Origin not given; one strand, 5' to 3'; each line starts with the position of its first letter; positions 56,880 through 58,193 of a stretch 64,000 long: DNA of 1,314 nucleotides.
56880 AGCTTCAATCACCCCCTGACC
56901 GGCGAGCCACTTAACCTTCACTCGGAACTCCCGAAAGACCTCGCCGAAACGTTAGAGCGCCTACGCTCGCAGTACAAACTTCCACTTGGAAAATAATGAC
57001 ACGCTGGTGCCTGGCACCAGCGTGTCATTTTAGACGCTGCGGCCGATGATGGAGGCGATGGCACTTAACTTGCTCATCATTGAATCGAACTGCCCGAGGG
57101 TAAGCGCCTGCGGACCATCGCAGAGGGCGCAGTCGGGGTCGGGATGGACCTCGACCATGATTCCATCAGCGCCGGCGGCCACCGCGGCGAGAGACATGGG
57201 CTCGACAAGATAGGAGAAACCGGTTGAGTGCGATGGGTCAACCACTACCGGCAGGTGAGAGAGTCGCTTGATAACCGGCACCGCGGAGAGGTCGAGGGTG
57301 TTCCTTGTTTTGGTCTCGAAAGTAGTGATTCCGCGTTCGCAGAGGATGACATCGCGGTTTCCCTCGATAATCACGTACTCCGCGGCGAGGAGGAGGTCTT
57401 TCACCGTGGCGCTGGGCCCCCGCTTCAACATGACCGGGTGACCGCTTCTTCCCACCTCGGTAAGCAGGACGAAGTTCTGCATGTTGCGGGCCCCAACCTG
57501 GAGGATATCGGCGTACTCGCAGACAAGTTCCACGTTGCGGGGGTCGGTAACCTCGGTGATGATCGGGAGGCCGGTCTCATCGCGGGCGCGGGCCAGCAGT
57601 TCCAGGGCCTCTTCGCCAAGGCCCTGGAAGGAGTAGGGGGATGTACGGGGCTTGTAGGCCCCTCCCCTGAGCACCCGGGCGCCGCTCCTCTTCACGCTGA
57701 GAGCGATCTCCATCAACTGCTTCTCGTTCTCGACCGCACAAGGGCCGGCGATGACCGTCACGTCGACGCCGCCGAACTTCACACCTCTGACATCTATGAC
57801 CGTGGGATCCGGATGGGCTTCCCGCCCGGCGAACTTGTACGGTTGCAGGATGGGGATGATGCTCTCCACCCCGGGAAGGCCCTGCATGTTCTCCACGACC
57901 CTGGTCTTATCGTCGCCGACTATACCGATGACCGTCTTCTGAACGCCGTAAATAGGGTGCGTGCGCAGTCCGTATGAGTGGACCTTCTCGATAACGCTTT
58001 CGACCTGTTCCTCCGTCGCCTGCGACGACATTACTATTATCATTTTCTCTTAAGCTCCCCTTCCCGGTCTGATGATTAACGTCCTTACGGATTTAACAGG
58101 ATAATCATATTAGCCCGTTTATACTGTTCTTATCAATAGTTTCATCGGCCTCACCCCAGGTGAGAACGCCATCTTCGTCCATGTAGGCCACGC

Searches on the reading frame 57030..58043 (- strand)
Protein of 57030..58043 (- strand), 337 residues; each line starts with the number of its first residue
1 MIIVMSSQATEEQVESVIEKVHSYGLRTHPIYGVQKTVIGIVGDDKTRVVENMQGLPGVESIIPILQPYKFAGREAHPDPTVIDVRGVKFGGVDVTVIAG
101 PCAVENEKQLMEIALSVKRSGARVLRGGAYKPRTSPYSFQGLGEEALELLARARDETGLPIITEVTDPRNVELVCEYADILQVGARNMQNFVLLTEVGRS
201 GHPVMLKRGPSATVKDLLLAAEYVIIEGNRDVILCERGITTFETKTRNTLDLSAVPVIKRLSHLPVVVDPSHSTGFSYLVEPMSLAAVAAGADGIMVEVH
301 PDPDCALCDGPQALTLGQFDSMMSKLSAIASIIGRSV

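Call 3: search_protein_families(library=pfam, proteins=[window:57030-58043:-], max_evalue=1)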
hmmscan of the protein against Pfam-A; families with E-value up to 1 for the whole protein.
window:57030-58043:- (337 aa): 3 families
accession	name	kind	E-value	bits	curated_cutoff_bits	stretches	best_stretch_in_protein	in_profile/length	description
PF00793.26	DAHP_synth_1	-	1.4e-80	270.5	25.5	1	88-326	10-261/270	DAHP synthetase I family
PF18152.6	DAHP_snth_FXD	-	5.7e-22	77.8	27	1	1-67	1-67/67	DAHP synthase ferredoxin-like domain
PF03102.20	NeuB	-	1.3e-07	31.8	22.1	1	141-335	52-238/241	NeuB family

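Call 4: search_protein_families(library=ncbifam, proteins=[window:57030-58043:-], max_evalue=1)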
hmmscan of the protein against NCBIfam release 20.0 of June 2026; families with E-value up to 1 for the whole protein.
window:57030-58043:- (337 aa): 9 families
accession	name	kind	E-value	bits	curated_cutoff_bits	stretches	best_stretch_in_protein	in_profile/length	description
NF006421.0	PRK08673.1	subfamily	2.2e-150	500.6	335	1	1-336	1-336/338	3-deoxy-7-phosphoheptulonate synthase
NF009933.0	PRK13396.1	subfamily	1.9e-120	402.1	486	1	1-336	1-344/352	3-deoxy-7-phosphoheptulonate synthase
TIGR01361.1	DAHP_synth_Bsub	equivalog_domain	8.8e-118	392.4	267.75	1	72-327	3-258/260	3-deoxy-7-phosphoheptulonate synthase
NF041229.1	BagF_FevY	exception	3.9e-117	391.2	700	1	5-322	1-318/340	phospho-2-dehydro-3-deoxyheptonate aldolase BagF/FevY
NF009239.0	PRK12595.1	equivalog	4.5e-106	354.8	279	1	73-330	97-354/360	bifunctional 3-deoxy-7-phosphoheptulonate synthase/chorismate mutase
NF003543.0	PRK05198.1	equivalog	2.8e-37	128.2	242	1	94-333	17-271/273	3-deoxy-8-phosphooctulonate synthase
TIGR01362.1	KDO8P_synth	equivalog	7.5e-37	126.9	314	1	95-333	3-256/258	3-deoxy-8-phosphooctulonate synthase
NF009109.0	PRK12457.1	equivalog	3.5e-24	85.5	457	1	133-333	61-272/281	3-deoxy-8-phosphooctulonate synthase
NF009395.0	PRK12755.1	subfamily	0.011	14.5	343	1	97-189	58-170/355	3-deoxy-7-phosphoheptulonate synthase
